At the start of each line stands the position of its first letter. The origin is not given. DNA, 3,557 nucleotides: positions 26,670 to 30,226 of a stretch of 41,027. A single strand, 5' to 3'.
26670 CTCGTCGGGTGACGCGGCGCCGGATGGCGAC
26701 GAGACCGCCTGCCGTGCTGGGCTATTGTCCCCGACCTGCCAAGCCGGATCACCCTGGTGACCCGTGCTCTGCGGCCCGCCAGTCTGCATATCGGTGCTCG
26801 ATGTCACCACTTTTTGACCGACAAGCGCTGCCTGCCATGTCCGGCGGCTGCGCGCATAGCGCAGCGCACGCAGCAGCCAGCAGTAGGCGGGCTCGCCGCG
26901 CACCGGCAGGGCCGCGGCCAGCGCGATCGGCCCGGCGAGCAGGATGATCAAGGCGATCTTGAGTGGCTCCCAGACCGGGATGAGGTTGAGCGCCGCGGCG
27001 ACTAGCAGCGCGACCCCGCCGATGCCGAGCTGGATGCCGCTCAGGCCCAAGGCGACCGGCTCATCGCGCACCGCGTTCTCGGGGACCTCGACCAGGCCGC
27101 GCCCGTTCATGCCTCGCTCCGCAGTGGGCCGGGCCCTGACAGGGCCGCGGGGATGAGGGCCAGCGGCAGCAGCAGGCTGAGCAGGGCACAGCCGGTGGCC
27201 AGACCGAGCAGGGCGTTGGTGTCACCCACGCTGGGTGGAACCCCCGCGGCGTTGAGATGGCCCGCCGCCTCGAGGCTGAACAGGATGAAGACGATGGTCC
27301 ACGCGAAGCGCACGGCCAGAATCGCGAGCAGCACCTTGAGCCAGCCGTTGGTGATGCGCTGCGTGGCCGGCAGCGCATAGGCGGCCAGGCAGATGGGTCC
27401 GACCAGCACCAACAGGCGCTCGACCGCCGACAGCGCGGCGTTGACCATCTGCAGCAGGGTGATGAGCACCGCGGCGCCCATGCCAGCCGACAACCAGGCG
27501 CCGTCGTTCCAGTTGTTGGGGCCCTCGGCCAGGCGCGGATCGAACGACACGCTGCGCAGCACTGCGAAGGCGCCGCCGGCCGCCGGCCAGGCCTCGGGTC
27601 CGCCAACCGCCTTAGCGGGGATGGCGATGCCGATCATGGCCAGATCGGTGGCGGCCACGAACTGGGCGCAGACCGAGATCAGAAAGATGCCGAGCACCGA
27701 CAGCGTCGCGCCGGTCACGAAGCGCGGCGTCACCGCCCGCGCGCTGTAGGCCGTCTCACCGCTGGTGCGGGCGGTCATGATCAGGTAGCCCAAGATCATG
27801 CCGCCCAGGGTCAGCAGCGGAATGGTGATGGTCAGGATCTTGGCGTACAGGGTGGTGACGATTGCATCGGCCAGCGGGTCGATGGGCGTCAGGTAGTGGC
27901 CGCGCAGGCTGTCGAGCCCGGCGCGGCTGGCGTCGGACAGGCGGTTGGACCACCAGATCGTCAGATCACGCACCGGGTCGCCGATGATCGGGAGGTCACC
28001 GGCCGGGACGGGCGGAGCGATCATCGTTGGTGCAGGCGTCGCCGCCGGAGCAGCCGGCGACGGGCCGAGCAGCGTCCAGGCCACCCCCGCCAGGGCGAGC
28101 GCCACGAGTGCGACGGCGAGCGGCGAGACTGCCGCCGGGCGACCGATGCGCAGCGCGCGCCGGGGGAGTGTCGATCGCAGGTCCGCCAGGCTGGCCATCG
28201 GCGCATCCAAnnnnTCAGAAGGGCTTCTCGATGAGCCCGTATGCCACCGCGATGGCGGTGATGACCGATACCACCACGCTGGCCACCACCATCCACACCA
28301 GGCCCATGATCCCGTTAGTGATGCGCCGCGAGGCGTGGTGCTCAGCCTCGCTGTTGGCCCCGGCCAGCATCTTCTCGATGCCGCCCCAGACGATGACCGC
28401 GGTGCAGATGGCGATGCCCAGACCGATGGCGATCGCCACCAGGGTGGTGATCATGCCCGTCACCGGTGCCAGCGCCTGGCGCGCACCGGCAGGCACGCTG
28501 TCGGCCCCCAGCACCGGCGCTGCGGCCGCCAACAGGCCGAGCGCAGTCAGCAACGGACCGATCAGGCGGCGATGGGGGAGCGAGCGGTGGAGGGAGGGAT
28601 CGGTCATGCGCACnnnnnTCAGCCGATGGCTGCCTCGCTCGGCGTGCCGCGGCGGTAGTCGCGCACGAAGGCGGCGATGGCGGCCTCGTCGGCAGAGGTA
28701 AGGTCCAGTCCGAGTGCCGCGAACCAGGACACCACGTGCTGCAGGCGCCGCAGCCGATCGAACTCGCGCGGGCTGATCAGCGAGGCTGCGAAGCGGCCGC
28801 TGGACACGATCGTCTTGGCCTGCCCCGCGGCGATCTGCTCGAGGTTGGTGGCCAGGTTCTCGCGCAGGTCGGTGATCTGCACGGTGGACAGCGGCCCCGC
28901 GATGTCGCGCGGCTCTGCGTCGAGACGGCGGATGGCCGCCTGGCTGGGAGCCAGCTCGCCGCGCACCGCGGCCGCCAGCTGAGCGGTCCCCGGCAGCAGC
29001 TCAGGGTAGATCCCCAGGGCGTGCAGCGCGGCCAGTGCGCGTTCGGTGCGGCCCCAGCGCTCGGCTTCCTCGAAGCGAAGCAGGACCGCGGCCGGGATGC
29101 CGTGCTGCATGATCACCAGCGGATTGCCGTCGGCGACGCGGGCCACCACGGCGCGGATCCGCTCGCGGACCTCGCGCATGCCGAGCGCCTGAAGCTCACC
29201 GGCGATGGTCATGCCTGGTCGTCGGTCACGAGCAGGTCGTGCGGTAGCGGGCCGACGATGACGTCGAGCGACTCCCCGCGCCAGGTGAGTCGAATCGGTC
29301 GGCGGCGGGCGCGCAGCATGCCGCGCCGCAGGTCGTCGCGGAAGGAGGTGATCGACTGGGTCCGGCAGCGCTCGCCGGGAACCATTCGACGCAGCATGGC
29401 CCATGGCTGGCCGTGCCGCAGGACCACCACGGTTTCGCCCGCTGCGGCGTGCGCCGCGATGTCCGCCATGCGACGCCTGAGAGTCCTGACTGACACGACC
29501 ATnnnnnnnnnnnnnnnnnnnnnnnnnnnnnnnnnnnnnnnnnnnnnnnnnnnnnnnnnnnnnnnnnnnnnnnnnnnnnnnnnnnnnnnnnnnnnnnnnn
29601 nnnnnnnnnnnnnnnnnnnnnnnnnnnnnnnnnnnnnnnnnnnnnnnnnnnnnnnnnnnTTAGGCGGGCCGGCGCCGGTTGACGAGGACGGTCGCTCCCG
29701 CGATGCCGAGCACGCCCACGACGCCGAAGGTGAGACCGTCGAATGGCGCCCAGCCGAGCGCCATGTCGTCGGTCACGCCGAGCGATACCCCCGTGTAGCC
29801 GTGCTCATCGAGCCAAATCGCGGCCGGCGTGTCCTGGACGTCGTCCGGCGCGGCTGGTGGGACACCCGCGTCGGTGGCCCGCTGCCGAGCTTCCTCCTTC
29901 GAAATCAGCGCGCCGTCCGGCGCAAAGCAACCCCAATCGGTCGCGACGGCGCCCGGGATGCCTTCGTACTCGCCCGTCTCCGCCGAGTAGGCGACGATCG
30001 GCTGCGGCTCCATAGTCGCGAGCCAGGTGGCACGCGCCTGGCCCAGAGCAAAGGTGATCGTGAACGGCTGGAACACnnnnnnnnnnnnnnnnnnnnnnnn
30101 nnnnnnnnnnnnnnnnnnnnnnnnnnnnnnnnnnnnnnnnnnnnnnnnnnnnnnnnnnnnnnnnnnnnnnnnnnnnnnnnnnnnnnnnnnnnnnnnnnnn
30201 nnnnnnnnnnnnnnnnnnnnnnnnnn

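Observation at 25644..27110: VirB3/PrgI-like membrane domain fused to a CpaE/TadZ-type ParA-like ATPase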

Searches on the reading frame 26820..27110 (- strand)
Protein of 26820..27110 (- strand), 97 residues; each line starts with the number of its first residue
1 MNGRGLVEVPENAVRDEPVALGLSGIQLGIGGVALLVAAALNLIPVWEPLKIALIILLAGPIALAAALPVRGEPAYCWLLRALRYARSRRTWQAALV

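Call 22: search_solved_structures(query=A2, max_evalue=10, show_alignments=3)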
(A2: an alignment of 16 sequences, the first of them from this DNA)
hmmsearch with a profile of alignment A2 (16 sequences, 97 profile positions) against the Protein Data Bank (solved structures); distinct sequences matched with E-value up to 10: 0.
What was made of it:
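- Tried and rejected: The PDB sequence profile gave 0 hits at E<=10 (call 22).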

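Call 35: find_homologous_proteins(query=A2, max_evalue=0.001)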
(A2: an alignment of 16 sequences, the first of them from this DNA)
Query A2 (16 sequences) (97 aa, profile of the alignment): 45 proteins with E <= 0.001 among 8000 candidates.
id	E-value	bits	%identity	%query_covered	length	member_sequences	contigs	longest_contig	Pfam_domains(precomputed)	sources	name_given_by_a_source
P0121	2.0e-47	177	75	99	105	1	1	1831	PF12666.13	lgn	-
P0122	2.1e-46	174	74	100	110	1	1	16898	-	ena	-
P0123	2.1e-46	174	74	99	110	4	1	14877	PF12666.13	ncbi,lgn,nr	ncbi:MAG: PrgI family protein [Chloroflexi bacterium]|nr:PrgI family protein [Chloroflexota bacteriu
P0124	3.0e-46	173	72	98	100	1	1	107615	-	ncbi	-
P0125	1.2e-45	172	66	99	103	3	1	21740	PF12666.13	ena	-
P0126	2.2e-45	171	65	99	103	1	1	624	PF12666.13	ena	-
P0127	3.2e-45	170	69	100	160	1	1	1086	PF12666.13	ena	-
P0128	9.9e-45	169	71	99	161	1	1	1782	PF12666.13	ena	-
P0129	1.8e-44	168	61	99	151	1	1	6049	PF12666.13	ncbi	-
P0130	2.0e-44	168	68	99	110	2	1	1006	PF12666.13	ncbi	-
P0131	2.2e-44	167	68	94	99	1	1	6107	PF12666.13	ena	-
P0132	3.6e-44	167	66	99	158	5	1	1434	-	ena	-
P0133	8.1e-44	166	65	100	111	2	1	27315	-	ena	-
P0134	8.2e-43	162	62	100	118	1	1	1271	PF12666.13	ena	-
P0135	1.4e-40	155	63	100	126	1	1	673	PF12666.13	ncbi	-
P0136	2.6e-38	148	57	99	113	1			PF12666.13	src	-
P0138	1.1e-32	130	56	92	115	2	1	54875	PF12666.13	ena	-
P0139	2.3e-32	129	56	92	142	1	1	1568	PF12666.13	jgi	jgi:hypothetical protein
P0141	1.5e-30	123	56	87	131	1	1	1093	PF12666.13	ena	-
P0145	2.1e-26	110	63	64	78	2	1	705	PF12666.13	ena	-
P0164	1.7e-9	56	41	93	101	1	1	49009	-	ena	-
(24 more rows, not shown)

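Call 36: find_encoding_contigs(protein=P0124, flank=5000, max_places=2)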
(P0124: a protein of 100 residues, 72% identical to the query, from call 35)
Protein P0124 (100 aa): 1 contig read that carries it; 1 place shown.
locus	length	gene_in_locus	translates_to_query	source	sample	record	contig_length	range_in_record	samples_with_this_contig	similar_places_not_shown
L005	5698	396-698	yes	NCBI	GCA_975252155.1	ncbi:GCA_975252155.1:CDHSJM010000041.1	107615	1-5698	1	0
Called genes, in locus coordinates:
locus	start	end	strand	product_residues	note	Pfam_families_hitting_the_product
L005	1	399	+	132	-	?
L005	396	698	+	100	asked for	-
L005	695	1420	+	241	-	PF00899:ThiF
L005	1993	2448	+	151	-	-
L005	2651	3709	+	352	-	PF01156:IU_nuc_hydro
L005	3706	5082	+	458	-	PF01979:Amidohydro_1, PF07969:Amidohydro_3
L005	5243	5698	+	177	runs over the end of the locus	PF01872:RibD_C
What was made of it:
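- Tried and rejected: L005: a truncated element (call 36).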

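Call 37: find_encoding_contigs(protein=P0123, flank=5000, max_places=2)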
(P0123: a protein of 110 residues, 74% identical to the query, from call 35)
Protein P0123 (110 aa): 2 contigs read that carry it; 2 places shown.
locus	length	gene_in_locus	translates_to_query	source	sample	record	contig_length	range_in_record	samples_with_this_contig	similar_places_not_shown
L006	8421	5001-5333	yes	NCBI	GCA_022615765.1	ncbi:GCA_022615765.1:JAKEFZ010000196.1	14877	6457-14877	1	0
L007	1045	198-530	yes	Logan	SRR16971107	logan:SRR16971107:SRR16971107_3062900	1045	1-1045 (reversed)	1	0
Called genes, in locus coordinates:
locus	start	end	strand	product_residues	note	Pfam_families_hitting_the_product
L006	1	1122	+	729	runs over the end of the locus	PF04122:CW_binding_2, PF06662:C5-epim_C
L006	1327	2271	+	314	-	PF02899:Phage_int_SAM_1 (weak), PF13495:Phage_int_SAM_4, PF00589:Phage_integrase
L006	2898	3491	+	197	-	PF02604:PhdYeFM_antitox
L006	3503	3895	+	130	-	PF18895:T4SS_pilin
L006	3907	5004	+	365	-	-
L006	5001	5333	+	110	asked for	PF12666:PrgI (weak)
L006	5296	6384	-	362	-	PF13384:HTH_23, PF13518:HTH_28 (weak), PF13551:HTH_29, PF13565:HTH_32, PF13358:DDE_3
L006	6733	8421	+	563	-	PF00989:PAS, PF08448:PAS_4, PF13188:PAS_8 (faint), PF13426:PAS_9, PF08447:PAS_3, PF00563:EAL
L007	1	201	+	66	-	?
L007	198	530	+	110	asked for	PF12666:PrgI (weak)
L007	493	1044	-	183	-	?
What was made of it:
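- Tried and rejected: L006: an IS (DDE_3 transposase) inserted in the linker (call 37).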

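Call 38: find_encoding_contigs(protein=P0164, flank=10000, max_places=2)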
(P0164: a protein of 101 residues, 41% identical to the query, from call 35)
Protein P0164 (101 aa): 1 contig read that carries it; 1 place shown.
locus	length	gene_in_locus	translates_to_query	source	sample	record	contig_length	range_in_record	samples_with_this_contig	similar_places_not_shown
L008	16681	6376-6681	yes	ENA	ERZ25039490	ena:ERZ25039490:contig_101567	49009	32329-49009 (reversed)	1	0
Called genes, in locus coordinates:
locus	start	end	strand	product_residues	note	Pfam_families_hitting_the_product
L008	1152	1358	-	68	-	-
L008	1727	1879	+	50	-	-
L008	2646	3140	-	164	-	-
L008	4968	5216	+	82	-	PF18895:T4SS_pilin (weak)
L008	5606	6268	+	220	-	-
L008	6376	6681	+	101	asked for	-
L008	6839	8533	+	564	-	-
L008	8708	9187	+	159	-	PF00437:T2SSE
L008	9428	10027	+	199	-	-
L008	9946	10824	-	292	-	-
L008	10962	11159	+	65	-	-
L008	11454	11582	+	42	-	-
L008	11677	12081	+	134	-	-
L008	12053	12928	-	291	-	-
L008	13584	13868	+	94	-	-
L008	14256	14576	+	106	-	-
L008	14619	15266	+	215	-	-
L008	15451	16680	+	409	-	PF13676:TIR_2, PF18145:SAVED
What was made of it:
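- Tried and rejected: L008: a contig with fragmented gene calls (call 38).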

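Call 39: find_encoding_contigs(protein=P0138, flank=10000, max_places=2)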
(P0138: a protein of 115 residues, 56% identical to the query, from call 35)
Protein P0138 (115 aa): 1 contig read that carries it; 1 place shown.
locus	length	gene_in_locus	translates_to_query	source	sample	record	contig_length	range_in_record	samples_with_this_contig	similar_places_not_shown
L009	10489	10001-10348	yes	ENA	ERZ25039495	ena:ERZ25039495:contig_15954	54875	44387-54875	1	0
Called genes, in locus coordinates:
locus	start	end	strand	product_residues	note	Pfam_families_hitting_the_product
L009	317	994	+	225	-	-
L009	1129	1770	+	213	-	-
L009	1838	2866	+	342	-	PF01381:HTH_3, PF13560:HTH_31 (weak), PF06114:Peptidase_M78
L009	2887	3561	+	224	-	-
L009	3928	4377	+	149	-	-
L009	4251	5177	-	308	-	-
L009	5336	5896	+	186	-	-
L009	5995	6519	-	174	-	-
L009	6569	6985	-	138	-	-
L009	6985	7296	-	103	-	-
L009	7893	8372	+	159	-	PF02604:PhdYeFM_antitox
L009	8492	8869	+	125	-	PF18895:T4SS_pilin (weak)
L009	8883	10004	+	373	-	-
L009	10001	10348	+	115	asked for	PF12666:PrgI (weak)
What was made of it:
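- Tried and rejected: L009: a short protein called 141 nt before a contig end (call 39).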

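Call 80: predict_structure(alignment_id=A2)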
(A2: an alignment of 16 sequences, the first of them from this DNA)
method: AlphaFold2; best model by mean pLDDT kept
length: 97 residues; sequences in the alignment: 16
mean_pLDDT: 69.6   pTM: 0.46
mean pLDDT of the five models: 69.6, 67.3, 65.4, 63.5, 62.3
residues with pLDDT >= 90: 1; 70-90: 51; 50-70: 36; < 50: 9
segments of 3 or more residues with pLDDT < 50: 92-97
pLDDT, mean of each block of 10 residues (from residue 1): 55 55 73 84 87 83 70 68 68 48
secondary structure, 60 per line:
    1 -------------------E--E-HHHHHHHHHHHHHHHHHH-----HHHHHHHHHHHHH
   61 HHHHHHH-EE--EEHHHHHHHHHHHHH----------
elements in order: H25-42 H48-67 H75-87

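Call 84: fold_search(model_id=the predicted structure, library=pdb)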
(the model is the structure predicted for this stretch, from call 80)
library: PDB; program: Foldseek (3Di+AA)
matches with E <= 10: 17; with E <= 0.001: 0
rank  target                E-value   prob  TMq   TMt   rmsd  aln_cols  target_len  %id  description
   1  1lj2_A                2.4e+00  0.16  0.28  0.26   6.3        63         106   16  Recognition of eIF4G by Rotavirus NSP3 reveals a basis for mRNA circularization (released 2002-07-05)
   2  1lj2_B                2.6e+00  0.16  0.28  0.25   6.3        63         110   16  Recognition of eIF4G by Rotavirus NSP3 reveals a basis for mRNA circularization (released 2002-07-05)
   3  6umm_A                3.5e+00  0.21  0.40  0.17   4.7        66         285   12  A complete structure of the ESX-3 translocon complex (released 2019-10-23)
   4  5fif_D                4.3e+00  0.06  0.25  0.06  10.8        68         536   29  Carboxyltransferase domain of a single-chain bacterial carboxylase (released 2016-07-20)
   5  9lts_A                5.9e+00  0.07  0.28  0.34   9.4        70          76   14  Cryo-EM structure of the Dinoroseobacter shibae RC-LH1 supercomplex (released 2025-10-01)
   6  4jlr_C                6.3e+00  0.16  0.37  0.36   6.1        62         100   11  Crystal structure of a designed Respiratory Syncytial Virus Immunogen in complex with Motavizumab (released 2014-02-05)
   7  6s7o_H                6.7e+00  0.13  0.31  0.28   5.6        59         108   10  Cryo-EM structure of human oligosaccharyltransferase complex OST-A (released 2019-12-18)
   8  4au5_B                6.7e+00  0.10  0.38  0.11  12.4        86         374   21  Structure of the NhaA dimer, crystallised at low pH (released 2013-07-10)
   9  6xip_C                7.2e+00  0.11  0.34  0.42   8.3        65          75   17  The 1.5 A Crystal Structure of the Co-factor Complex of NSP7 and the C-terminal Domain of NSP8 from SARS CoV-2 (released 2020-07-01)
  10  5vgz_X                7.2e+00  0.07  0.29  0.09  11.2        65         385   20  Conformational Landscape of the p28-Bound Human Proteasome Regulatory Particle (released 2017-08-23)
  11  7um5_A                7.6e+00  0.09  0.32  0.14   7.1        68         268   22  CryoEM structure of Go-coupled 5-HT5AR in complex with 5-CT (released 2022-07-20)
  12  8rz8_B                8.1e+00  0.04  0.25  0.07   6.2        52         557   10  MutSbeta-ATPgS with straight MSH2 clamp (released 2024-11-13)
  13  6nd4_Z                8.7e+00  0.09  0.32  0.20   7.5        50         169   20  Conformational switches control early maturation of the eukaryotic small ribosomal subunit (released 2019-06-19)
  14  2ahm_A                9.2e+00  0.08  0.36  0.43   6.8        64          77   17  Crystal structure of SARS-CoV super complex of non-structural proteins: the hexadecamer (released 2005-11-15)
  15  7b6e                  9.2e+00  0.07  0.30  0.13  10.2        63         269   24  Drosophila melanogaster TRAPP C8 subunits region 355 to 661 (released 2021-06-09)
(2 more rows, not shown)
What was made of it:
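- Tried and rejected: Foldseek with an isolated-domain model gave a best E of 2.4 (call 84).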

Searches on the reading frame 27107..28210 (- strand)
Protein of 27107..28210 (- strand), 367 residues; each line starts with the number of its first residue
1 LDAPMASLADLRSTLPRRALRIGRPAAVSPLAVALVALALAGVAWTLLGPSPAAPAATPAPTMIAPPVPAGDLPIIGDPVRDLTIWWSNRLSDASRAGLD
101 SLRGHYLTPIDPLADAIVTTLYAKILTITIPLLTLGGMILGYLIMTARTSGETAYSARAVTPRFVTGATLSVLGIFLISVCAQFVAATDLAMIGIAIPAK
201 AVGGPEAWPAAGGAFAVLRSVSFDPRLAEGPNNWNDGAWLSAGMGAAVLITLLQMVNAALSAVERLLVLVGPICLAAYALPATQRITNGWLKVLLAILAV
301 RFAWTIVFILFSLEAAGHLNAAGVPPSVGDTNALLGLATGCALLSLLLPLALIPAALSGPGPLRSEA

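Call 4: search_protein_families(library=pfam, proteins=[window:27107-28210:-], max_evalue=0.01)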
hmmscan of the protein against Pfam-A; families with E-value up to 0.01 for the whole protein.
window:27107-28210:- (367 aa): 0 families

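Call 9: search_protein_families(library=ncbifam, proteins=[window:27107-28210:-], max_evalue=0.01)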
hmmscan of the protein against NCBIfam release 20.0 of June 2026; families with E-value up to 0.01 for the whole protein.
window:27107-28210:- (367 aa): 0 families

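Call 27: search_protein_families(library=pfam, proteins=[window:27107-28210:-], max_evalue=1)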
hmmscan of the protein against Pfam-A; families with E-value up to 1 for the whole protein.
window:27107-28210:- (367 aa): 0 families

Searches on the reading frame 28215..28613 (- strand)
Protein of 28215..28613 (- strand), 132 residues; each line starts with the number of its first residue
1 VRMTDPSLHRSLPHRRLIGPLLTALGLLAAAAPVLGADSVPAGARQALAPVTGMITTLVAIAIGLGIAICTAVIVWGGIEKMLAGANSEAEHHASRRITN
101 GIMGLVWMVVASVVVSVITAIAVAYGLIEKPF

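Call 27: search_protein_families(library=pfam, proteins=[window:28215-28613:-], max_evalue=1)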
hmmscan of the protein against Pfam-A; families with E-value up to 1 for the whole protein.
window:28215-28613:- (132 aa): 4 families
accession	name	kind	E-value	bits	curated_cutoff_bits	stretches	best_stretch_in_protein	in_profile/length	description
PF18895.5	T4SS_pilin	-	3.6e-07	30.6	26.6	1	51-118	5-71/71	Type IV secretion system pilin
PF11368.13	DUF3169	-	0.0024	17.9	31.6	1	46-129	42-128/250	Protein of unknown function (DUF3169)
PF04956.18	TrbC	-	0.04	14.6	27.9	1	25-117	13-97/98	TrbC/VIRB2 pilin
PF06687.17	SUR7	-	0.18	11.9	29.6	1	21-118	118-200/201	SUR7/PalI family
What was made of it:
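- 28215..28613 (-): VirB2-like T4SS pilin gene (132 aa). PF18895 T4SS_pilin, 30.6 bits, above the cut-off of 26.6 (call 27).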

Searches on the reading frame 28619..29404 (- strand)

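Call 4: search_protein_families(library=pfam, proteins=[window:28619-29404:-], max_evalue=0.01)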
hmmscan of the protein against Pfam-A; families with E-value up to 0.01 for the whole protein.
window:28619-29404:- (261 aa): 1 family
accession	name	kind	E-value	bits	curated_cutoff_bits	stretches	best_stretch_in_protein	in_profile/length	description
PF02604.26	PhdYeFM_antitox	-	5.2e-16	58.6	29.8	2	74-125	4-56/74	Antitoxin Phd_YefM, type II toxin-antitoxin system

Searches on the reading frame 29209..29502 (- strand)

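Call 27: search_protein_families(library=pfam, proteins=[window:29209-29502:-], max_evalue=1)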
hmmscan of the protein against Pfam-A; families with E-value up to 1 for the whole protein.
window:29209-29502:- (97 aa): 1 family
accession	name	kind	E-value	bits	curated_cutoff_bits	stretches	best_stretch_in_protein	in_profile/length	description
PF02604.26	PhdYeFM_antitox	-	0.00028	21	29.8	1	2-35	3-37/74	Antitoxin Phd_YefM, type II toxin-antitoxin system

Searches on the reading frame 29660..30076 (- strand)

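Call 27: search_protein_families(library=pfam, proteins=[window:29660-30076:-], max_evalue=1)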
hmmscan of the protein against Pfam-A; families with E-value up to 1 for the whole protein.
window:29660-30076:- (138 aa): 2 families
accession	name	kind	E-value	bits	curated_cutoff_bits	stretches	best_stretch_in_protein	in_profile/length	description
PF21830.1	DUF6890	-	0.058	13.6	23.6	1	74-91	7-24/44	Family of unknown function (DUF6890)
PF00746.26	Gram_pos_anchor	-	0.49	10.8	20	1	117-136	20-39/43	LPXTG cell wall anchor motif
